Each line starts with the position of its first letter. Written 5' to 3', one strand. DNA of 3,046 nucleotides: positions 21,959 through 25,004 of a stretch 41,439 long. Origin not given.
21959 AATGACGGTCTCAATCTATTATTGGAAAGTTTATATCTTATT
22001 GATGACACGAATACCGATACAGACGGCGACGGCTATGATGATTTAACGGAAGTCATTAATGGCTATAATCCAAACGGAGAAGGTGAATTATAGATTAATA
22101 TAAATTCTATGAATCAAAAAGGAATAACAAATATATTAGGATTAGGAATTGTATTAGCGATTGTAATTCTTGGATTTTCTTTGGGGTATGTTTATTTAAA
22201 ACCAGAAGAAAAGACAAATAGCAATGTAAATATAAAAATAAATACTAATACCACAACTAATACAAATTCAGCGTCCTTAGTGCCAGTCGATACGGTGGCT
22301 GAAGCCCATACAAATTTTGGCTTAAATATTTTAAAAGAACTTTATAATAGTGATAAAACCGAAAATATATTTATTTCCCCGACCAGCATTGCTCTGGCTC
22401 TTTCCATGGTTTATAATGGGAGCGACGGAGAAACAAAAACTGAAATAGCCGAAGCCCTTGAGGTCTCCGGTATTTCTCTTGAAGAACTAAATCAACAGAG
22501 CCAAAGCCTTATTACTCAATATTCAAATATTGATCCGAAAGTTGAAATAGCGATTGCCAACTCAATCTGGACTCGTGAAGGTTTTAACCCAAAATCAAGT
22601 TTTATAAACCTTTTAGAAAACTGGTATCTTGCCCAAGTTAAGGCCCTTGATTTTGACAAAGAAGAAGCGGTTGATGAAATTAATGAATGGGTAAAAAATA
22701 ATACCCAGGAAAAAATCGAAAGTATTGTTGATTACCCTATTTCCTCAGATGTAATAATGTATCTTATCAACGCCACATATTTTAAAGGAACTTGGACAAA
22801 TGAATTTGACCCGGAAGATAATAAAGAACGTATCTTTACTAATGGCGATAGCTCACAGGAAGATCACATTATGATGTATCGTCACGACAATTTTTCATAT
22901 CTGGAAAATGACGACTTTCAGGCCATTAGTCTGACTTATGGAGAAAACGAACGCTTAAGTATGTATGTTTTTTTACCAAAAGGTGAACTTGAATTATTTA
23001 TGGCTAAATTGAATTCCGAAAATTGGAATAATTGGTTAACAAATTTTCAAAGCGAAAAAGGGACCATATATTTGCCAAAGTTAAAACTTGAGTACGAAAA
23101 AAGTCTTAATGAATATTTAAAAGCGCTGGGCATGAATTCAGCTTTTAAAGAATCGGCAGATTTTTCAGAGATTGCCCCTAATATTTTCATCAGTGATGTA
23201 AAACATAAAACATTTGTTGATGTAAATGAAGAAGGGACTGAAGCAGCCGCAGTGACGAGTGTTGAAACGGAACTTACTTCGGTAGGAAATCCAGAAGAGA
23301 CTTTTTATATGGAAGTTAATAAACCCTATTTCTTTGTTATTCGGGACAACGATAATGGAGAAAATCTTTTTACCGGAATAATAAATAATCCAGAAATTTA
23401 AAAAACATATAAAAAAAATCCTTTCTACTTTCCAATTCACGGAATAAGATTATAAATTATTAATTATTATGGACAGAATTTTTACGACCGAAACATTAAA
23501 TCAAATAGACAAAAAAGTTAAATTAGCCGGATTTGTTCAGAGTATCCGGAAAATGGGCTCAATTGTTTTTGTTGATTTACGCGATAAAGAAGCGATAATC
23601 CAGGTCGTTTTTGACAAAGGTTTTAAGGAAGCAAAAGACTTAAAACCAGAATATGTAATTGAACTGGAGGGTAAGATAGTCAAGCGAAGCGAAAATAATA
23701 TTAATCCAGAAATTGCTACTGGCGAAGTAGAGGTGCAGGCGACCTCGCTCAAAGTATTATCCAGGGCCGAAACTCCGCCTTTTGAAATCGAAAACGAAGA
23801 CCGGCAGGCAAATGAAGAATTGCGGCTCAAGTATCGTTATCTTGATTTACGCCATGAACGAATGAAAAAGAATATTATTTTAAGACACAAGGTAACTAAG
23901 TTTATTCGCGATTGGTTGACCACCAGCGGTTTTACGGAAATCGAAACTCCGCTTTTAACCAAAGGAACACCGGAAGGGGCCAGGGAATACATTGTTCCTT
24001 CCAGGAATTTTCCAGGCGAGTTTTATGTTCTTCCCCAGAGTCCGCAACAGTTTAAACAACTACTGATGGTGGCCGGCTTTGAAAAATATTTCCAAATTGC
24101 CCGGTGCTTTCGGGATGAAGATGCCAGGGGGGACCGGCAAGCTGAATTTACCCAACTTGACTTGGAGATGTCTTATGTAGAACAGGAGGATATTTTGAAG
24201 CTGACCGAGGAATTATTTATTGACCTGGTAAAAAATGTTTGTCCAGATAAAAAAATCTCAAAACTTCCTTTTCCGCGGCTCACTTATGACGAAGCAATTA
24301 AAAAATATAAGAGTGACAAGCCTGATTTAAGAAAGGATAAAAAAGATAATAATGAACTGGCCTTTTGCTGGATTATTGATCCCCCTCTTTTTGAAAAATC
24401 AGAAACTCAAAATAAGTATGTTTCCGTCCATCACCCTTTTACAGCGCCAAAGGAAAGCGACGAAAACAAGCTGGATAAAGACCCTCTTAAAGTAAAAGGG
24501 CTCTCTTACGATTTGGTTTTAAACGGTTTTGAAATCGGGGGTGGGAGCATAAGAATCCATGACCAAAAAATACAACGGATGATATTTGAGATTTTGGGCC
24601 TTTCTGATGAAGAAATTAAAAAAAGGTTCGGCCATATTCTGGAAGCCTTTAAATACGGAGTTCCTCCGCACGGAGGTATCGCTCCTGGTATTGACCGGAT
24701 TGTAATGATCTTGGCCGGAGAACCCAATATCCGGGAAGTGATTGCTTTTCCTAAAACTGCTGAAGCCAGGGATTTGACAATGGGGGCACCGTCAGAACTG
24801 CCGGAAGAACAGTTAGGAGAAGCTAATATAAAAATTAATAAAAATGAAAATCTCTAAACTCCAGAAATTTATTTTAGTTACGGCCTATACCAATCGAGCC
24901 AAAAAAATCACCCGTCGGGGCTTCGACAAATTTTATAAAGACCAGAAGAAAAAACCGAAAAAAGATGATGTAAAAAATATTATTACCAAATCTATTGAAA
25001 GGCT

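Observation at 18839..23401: Array of five membrane-anchored surface proteins between asnS and aspS, with a shared leader-TM-Asn/Thr stalk module and unrelated head domains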

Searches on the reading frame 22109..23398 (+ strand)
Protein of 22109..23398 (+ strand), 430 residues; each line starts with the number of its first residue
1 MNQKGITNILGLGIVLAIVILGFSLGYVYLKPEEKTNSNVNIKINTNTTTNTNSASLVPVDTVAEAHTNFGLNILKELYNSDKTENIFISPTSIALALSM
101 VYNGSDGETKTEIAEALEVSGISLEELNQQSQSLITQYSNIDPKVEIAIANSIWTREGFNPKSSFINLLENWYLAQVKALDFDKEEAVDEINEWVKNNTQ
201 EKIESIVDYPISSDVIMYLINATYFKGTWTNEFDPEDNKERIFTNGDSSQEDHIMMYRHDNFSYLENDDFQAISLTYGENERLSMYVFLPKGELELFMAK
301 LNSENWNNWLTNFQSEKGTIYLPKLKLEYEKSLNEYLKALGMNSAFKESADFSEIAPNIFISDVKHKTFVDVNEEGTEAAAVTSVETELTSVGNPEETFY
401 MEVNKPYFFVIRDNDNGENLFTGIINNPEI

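Call 5: search_protein_families(library=pfam, proteins=[window:22109-23398:+], max_evalue=0.1)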
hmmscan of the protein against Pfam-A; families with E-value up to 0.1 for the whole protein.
window:22109-23398:+ (430 aa): 1 family
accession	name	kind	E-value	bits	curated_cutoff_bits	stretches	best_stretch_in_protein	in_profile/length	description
PF00079.25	Serpin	-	3.2e-108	362.7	27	1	66-428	2-370/370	Serpin (serine protease inhibitor)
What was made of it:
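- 22109..23401 (+): p5: MNQKG leader, helix aa 6-31, spacer aa 32-58 and a serpin domain aa 66-428. The hinge and reactive-centre loop (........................) lie at about 23228-23299. Call 5: PF00079, 3e-108, profile positions 2-370 of 370.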

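Call 6: search_protein_families(library=ncbifam, proteins=[window:22109-23398:+], max_evalue=0.1)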
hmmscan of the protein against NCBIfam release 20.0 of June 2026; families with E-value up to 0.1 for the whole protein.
window:22109-23398:+ (430 aa): 0 families

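Call 9: find_encoding_contigs(protein=window:22109-23398:+, flank=10000, max_places=6)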
Protein window:22109-23398:+ (430 aa): 6 contigs read that carry it; 3 places shown.
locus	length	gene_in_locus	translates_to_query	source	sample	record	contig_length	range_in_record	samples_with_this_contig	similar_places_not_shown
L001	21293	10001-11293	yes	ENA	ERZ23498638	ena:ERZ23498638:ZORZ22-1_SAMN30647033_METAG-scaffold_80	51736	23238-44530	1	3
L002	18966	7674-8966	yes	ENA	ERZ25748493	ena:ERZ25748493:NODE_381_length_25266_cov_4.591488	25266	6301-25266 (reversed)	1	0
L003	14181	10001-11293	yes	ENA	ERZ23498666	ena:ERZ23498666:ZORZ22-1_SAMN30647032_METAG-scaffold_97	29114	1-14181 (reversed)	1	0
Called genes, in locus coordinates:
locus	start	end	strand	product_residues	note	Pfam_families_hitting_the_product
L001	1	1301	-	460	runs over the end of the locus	PF00772:DnaB, PF13481:AAA_25, PF03796:DnaB_C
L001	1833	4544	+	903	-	PF00690:Cation_ATPase_N, PF00122:E1-E2_ATPase, PF00702:Hydrolase, PF08282:Hydrolase_3 (faint), PF13246:Cation_ATPase, PF12710:HAD, PF00689:Cation_ATPase_C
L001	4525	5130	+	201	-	PF09997:DUF2238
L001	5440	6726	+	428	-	PF01336:tRNA_anti-codon, PF00152:tRNA-synt_2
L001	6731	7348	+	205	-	PF18933:PsbP_2 (weak)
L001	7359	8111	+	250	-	-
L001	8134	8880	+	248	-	-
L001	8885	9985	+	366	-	-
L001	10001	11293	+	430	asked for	PF00079:Serpin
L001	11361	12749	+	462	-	PF01336:tRNA_anti-codon, PF00152:tRNA-synt_2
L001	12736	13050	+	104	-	-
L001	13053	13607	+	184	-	-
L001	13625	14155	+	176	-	PF04073:tRNA_edit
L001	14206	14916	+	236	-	PF02616:SMC_ScpA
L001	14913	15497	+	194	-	PF04079:SMC_ScpB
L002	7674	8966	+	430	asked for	PF00079:Serpin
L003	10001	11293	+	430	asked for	PF00079:Serpin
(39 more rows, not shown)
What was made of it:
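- Checked: Independent gene calls on three metagenome contigs that carry the identical array give the same coordinates (call 9).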

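Call 54: search_solved_structures(query=window:22109-23398:+, max_evalue=1e-20, show_alignments=1)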
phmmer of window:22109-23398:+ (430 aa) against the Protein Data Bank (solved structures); distinct sequences matched with E-value up to 1e-20: 183 (the best 60 are shown).
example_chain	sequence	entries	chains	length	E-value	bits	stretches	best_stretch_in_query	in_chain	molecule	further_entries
5ncs_A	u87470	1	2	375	1.9e-66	227.8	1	70-426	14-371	Serpin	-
5ncu_A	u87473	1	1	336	5.4e-60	206.6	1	70-387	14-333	Serpin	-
5ncw_A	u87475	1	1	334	6.4e-60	206.4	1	70-387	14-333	Serpin-type proteinase inhibitor, miropin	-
5nct_A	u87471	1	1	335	7e-60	206.2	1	70-386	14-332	Serpin-type proteinase inhibitor, miropin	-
5cdx_A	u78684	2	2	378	2.3e-58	201.3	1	62-428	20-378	Conserpin | Conserpin in the latent state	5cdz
6ee5_A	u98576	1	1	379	5e-58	200.1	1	62-428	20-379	Conserpin-AATRCL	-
5ce0_A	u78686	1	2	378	7.7e-58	199.5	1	62-428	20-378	Native conserpin with Z-variant (E342K)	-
3fgq_A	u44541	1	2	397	1.4e-50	175.6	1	65-429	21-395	Neuroserpin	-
3f5n_A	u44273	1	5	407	1.5e-50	175.5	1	65-429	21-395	Neuroserpin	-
7pmu_A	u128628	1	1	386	1.4e-49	172.3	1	63-426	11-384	Serpin-8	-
9j91_A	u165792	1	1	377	1.6e-49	172.2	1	68-423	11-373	Serine protease inhibitor 1 serpin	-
3nda_A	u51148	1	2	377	9.4e-49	169.6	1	64-426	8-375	Serpin-2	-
2pef_A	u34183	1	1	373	3.3e-47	164.5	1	71-425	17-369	Serine protease inhibitor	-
2pee_A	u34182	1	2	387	6.3e-47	163.6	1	70-425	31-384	Serine protease inhibitor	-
2vh4_A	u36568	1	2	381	8.1e-47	163.2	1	70-425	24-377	TENGPIN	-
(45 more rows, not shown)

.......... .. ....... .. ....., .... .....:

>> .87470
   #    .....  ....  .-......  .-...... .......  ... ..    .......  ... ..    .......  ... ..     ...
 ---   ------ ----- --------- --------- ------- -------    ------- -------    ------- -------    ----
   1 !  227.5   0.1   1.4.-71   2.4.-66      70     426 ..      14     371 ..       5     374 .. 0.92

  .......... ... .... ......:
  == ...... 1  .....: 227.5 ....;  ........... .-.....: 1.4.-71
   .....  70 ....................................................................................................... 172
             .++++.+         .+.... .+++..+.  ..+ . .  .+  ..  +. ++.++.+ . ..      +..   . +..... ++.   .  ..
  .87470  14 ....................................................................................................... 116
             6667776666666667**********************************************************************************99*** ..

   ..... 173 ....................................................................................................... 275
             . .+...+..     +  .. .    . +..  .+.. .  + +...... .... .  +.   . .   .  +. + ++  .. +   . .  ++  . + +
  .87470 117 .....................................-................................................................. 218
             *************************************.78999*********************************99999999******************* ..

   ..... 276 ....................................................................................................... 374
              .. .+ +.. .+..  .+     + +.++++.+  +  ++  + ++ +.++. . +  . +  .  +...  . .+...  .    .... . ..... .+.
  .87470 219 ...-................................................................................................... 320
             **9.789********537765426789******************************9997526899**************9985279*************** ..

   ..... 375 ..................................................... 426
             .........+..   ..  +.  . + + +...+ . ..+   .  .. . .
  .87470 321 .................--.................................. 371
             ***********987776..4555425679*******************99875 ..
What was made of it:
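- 22109..23401 (+): Call 54: the closest solved structure is miropin (5ncs, 2e-66), and the hinge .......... is identical.
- On Serpin (PF00079), inhibitory type: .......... is read in the sequence and is identical to miropin in the alignment (call 54).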

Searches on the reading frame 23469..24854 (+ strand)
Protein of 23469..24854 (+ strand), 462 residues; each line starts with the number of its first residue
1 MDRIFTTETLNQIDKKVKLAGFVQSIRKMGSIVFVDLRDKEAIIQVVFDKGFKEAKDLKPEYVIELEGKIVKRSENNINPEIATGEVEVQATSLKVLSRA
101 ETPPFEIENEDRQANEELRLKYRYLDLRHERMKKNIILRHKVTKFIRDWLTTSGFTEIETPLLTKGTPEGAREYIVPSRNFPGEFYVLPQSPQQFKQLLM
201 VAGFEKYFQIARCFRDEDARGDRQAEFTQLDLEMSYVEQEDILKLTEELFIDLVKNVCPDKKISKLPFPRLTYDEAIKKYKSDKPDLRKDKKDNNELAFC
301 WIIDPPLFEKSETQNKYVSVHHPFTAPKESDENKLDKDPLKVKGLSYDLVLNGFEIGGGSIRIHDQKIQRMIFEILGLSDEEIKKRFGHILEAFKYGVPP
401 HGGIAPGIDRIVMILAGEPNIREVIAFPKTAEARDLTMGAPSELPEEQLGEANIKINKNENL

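Call 5: search_protein_families(library=pfam, proteins=[window:23469-24854:+], max_evalue=0.1)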
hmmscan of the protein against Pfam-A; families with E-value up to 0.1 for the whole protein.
window:23469-24854:+ (462 aa): 4 families
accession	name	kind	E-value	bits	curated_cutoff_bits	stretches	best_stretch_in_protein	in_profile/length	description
PF00152.25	tRNA-synt_2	-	2.4e-120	401.7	25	1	115-430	1-307/308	tRNA synthetases class II (D, K and N)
PF01336.31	tRNA_anti-codon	-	2.4e-16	59.8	27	1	17-97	1-75/75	OB-fold nucleic acid binding domain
PF01409.25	tRNA-synt_2d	-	0.0029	17.6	19.8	0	191-251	88-151/246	tRNA synthetases class II core domain (F)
PF00587.30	tRNA-synt_2b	-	0.062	13.8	29.3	0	206-250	38-91/179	tRNA synthetase class II core domain (G, H, P, S and T)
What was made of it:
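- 23469..24857 (+): aspS (aspartyl-tRNA synthetase), the downstream boundary. It is followed by the conserved string g104-ybaK-scpA-scpB. Call 5: tRNA-synt_2 2e-120.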
